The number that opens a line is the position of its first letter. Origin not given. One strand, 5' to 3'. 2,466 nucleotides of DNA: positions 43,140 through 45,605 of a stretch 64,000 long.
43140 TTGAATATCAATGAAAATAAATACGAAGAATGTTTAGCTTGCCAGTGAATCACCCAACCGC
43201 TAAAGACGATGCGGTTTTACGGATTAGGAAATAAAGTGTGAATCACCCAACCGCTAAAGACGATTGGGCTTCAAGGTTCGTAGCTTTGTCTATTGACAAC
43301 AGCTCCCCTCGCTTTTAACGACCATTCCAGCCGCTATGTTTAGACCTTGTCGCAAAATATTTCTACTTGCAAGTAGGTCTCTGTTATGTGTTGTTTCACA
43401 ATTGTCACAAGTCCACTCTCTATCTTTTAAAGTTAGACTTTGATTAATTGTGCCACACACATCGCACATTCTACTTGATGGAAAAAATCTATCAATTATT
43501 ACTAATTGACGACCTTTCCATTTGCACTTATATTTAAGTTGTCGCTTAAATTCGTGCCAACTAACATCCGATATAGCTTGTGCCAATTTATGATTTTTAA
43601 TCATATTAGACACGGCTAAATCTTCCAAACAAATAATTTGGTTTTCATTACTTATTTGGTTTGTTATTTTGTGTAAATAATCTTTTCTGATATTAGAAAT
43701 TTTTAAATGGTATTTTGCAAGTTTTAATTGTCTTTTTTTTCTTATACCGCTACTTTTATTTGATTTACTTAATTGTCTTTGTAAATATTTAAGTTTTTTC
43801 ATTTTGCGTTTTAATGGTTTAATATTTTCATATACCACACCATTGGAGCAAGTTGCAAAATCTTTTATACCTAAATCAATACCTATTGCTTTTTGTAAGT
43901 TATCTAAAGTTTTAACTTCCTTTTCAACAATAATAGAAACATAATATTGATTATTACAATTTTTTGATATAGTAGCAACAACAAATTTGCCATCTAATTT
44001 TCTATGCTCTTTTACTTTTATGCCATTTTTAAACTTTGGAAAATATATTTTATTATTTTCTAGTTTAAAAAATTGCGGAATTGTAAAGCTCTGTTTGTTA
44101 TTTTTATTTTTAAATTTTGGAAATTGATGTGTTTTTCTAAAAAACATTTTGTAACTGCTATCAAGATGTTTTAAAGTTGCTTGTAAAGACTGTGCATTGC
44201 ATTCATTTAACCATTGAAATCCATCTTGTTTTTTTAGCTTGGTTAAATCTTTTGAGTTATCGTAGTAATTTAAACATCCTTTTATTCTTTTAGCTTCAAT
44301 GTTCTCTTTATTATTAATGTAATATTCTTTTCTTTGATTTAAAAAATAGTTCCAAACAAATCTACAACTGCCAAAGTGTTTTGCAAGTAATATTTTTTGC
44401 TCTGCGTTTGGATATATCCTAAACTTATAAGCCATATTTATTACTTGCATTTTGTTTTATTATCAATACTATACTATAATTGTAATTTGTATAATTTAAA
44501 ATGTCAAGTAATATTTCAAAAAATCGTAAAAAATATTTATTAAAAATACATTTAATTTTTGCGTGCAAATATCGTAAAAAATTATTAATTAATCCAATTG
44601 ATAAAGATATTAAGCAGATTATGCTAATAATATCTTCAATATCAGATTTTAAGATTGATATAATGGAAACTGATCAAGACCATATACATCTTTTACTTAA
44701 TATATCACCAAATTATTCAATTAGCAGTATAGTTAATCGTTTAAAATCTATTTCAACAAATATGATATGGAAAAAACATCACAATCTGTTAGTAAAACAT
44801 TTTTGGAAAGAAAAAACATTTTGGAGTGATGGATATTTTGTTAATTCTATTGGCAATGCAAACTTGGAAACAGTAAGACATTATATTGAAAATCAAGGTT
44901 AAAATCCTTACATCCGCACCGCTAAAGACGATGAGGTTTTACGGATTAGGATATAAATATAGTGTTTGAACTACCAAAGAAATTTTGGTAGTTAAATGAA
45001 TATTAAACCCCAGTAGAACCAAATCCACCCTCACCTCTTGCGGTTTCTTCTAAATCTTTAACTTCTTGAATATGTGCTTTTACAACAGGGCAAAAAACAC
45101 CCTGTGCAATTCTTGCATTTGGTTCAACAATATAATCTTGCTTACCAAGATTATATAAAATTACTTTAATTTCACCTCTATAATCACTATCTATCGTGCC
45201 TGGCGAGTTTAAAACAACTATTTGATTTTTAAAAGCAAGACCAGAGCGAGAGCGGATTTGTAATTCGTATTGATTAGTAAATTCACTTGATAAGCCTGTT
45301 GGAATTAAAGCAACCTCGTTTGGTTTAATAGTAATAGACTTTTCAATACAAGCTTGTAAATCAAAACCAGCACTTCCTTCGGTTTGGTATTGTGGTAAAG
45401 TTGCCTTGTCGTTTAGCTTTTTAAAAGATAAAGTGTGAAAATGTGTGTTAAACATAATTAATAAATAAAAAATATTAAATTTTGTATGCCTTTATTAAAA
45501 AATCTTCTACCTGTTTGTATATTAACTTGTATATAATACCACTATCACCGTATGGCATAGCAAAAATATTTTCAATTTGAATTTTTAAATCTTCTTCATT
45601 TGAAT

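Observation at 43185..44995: IS605-type element (tnpA plus intact tnpB) inserted precisely at the RNR stop codon, with a duplicated right-end segment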

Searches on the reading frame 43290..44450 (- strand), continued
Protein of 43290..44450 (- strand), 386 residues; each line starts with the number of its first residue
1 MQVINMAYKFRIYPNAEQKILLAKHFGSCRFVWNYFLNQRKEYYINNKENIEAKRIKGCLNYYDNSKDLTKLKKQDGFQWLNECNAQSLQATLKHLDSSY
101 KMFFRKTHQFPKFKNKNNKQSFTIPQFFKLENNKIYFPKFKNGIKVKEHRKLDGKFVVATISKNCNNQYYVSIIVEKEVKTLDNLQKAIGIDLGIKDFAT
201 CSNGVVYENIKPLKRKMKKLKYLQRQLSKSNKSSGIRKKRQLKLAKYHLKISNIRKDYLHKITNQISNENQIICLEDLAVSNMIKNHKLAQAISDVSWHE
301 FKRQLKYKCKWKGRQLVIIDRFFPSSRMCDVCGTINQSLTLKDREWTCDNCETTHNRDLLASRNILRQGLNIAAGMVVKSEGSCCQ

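Call 51: search_solved_structures(query=window:43290-44450:-, show_alignments=3, max_evalue=1e-60)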
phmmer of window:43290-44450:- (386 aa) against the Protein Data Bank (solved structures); distinct sequences matched with E-value up to 1e-60: 3.
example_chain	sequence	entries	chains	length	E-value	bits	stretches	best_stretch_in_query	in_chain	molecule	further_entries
9yyg_A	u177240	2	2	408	2e-75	257.5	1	6-376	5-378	AI-designed RNA-guided nuclease | AI-generated RNA-guided nuclease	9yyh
8h1j_A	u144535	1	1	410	6e-68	232.9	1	3-376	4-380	RNA-guided DNA endonuclease TnpB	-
8bf8_A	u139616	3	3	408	7.1e-68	232.7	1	4-376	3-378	RNA-guided DNA endonuclease TnpB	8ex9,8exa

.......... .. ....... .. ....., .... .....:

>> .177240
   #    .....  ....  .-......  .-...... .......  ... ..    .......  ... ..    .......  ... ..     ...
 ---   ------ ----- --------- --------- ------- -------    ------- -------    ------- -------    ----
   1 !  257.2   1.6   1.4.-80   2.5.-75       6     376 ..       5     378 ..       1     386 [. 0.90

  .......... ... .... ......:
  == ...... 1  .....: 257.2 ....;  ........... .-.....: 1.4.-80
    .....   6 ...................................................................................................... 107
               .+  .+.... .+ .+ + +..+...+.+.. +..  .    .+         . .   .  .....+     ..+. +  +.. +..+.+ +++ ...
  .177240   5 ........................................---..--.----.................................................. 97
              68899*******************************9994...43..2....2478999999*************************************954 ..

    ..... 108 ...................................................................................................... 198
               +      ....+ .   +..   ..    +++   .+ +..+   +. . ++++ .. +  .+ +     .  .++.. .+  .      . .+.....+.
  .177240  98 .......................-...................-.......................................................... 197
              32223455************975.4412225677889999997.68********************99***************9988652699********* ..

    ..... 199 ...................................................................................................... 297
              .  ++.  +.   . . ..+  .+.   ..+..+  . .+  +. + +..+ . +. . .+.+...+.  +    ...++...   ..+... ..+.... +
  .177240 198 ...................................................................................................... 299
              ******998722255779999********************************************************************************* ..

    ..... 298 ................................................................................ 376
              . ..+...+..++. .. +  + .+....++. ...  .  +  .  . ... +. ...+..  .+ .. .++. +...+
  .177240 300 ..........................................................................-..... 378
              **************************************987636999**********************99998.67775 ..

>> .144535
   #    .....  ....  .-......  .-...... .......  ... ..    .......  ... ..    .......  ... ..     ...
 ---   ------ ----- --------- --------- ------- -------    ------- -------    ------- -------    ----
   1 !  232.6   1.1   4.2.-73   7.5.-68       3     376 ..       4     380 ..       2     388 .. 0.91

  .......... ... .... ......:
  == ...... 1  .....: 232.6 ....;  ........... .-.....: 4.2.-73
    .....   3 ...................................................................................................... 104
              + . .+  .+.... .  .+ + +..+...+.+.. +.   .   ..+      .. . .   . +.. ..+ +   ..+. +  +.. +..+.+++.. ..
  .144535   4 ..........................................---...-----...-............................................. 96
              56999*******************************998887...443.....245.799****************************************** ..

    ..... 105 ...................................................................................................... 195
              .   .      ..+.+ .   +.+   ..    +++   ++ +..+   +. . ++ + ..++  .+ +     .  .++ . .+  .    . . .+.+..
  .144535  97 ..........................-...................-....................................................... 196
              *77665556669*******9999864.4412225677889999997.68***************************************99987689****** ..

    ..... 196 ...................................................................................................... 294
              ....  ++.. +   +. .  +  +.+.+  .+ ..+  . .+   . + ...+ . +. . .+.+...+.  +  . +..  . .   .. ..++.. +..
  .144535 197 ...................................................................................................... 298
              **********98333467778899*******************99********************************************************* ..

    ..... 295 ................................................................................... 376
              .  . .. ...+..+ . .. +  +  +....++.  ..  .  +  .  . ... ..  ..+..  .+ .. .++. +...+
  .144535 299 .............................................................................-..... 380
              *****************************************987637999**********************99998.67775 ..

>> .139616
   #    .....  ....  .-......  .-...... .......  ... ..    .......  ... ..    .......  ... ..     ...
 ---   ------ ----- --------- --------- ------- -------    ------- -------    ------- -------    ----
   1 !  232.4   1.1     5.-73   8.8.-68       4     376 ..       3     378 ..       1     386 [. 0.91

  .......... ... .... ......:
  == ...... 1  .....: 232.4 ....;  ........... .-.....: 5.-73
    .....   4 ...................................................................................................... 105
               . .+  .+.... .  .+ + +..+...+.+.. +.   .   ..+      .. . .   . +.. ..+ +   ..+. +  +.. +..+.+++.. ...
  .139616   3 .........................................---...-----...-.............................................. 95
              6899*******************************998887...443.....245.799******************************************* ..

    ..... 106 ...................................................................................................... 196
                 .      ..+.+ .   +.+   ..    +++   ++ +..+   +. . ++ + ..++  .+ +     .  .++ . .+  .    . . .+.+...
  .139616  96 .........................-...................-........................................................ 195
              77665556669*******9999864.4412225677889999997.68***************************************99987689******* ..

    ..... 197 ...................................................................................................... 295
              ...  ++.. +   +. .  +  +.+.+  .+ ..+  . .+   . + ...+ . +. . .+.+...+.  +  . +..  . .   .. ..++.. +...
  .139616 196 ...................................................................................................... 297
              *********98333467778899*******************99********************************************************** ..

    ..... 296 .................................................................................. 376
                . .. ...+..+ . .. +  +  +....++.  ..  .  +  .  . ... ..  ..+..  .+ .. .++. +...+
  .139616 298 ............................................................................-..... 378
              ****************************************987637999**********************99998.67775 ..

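Call 59: search_protein_families(library=ncbifam, proteins=[window:43290-44450:-])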
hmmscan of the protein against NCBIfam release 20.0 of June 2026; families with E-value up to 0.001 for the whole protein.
window:43290-44450:- (386 aa): 6 families
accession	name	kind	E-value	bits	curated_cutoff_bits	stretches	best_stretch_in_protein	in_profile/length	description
NF038281.1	IS200_TnpB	exception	1e-120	403.2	425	1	6-370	2-360/360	IS200/IS605 family element RNA-guided endonuclease TnpB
NF040570.1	guided_TnpB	subfamily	1.2e-101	340.8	100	1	8-367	1-388/389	RNA-guided endonuclease TnpB family protein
NF038280.1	IS607_TnpB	exception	1.7e-52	178.8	350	1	6-367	4-390/431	IS607 family element RNA-guided endonuclease TnpB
NF038192.1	V_cas_c2c8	exception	7.3e-22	78.1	350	1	43-288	114-387/457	type V CRISPR-associated protein C2c8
TIGR01766.2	TIGR01766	domain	1.4e-14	54.4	32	1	253-325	3-82/82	IS200/IS605 family accessory protein TnpB-related protein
NF049972.1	CRISPR_Cas12f2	exception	1.8e-12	46.9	450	1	44-372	184-522/524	type V CRISPR-associated effector Cas12f2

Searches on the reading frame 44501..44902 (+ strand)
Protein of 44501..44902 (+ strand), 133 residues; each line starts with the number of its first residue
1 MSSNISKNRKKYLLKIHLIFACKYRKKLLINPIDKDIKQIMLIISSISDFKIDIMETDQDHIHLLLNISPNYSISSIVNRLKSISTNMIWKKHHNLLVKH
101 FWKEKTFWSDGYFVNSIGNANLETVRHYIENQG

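Call 4: search_protein_families(library=pfam, proteins=[window:44501-44902:+])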
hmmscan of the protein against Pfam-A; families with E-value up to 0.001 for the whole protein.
window:44501-44902:+ (133 aa): 1 family
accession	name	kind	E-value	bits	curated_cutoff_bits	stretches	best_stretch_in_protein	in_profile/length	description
PF01797.21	Y1_Tnp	-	1.4e-36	125.7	23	1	11-132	2-121/121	Transposase IS200 like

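Call 52: search_solved_structures(query=window:44501-44902:+, show_alignments=2)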
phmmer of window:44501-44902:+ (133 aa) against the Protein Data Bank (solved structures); distinct sequences matched with E-value up to 0.001: 8.
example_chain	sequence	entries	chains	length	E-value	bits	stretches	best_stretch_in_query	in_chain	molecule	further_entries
2vhg_A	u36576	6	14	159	9.8e-19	70.8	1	9-132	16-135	TRANSPOSASE ORFA | Putative transposase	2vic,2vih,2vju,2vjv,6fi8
2a6m_A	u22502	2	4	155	9.9e-19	70.8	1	9-132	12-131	ISHp608 transposase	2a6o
2ec2_A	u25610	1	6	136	1.7e-17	66.8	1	8-132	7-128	136aa long hypothetical transposase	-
2f4f_A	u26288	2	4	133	1.6e-15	60.4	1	8-132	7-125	Transposase, putative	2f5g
2fyx_A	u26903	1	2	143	1.8e-13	53.8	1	11-132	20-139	transposase, putative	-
2xm3_A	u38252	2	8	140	2.8e-13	53.2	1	11-132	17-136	TRANSPOSASE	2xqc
2xma_A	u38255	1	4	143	3e-13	53.1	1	11-132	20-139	TRANSPOSASE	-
2xo6_A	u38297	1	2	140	9.7e-13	51.4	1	11-132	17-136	TRANSPOSASE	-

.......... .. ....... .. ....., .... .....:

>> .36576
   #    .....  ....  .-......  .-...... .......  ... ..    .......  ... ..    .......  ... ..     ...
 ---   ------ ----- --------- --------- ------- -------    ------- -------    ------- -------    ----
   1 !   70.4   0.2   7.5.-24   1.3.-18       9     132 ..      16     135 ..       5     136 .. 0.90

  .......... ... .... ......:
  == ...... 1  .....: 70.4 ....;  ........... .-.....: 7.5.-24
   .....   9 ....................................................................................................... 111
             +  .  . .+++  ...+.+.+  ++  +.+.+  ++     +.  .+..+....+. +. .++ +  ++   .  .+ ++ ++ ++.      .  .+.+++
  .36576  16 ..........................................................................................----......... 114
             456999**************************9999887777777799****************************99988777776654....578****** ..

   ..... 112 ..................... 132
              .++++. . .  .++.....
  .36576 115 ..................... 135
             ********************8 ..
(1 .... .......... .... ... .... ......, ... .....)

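Call 59: search_protein_families(library=ncbifam, proteins=[window:44501-44902:+])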
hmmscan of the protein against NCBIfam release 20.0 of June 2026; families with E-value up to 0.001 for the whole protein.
window:44501-44902:+ (133 aa): 2 families
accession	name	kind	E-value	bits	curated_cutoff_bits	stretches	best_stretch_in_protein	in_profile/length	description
NF033573.1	transpos_IS200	equivalog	6.6e-38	129.8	55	1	6-131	3-126/126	IS200/IS605 family transposase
NF047646.1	REP_Tyr_transpos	equivalog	3e-05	23.9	80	1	51-129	48-127/146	REP-associated tyrosine transposase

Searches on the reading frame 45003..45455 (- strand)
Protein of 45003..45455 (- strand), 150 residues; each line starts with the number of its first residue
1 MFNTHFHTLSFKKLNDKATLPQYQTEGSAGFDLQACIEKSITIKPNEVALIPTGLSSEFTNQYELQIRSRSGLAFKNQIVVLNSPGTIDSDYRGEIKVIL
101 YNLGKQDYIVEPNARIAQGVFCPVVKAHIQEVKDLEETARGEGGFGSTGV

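Call 4: search_protein_families(library=pfam, proteins=[window:45003-45455:-])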
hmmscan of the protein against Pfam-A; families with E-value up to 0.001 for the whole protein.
window:45003-45455:- (150 aa): 2 families
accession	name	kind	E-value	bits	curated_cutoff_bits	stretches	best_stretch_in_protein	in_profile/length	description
PF00692.24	dUTPase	-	6.8e-32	110.4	22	1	17-149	2-129/129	dUTPase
PF22769.1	DCD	-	1.9e-05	25.3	27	1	38-121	68-150/153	dCTP deaminase-like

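Call 19: find_encoding_contigs(protein=window:45003-45455:-, flank=3000, max_places=10)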
Protein window:45003-45455:- (150 aa): 4 contigs read that carry it; 2 places shown.
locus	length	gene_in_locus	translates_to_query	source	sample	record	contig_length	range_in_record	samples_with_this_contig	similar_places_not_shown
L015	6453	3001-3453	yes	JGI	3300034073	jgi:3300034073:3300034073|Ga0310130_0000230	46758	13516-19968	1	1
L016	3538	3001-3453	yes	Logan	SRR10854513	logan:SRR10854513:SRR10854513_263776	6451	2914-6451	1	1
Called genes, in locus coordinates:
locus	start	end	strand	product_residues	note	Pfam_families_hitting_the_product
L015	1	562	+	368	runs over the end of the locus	PF01467:CTP_transf_like (weak), PF00293:NUDIX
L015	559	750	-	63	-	-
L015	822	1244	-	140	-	PF11753:DUF3310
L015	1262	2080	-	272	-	PF01145:Band_7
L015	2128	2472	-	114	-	-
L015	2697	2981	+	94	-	-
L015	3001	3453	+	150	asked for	PF00692:dUTPase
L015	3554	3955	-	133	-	PF01797:Y1_Tnp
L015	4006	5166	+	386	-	PF12323:HTH_OrfB_IS605, PF01385:OrfB_IS605, PF07282:Cas12f1-like_TNB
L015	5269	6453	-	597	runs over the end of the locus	PF00317:Ribonuc_red_lgN, PF02867:Ribonuc_red_lgC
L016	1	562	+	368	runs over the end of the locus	PF01467:CTP_transf_like (weak), PF00293:NUDIX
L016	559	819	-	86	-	-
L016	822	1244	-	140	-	PF11753:DUF3310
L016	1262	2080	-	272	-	PF01145:Band_7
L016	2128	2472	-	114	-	-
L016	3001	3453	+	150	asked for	PF00692:dUTPase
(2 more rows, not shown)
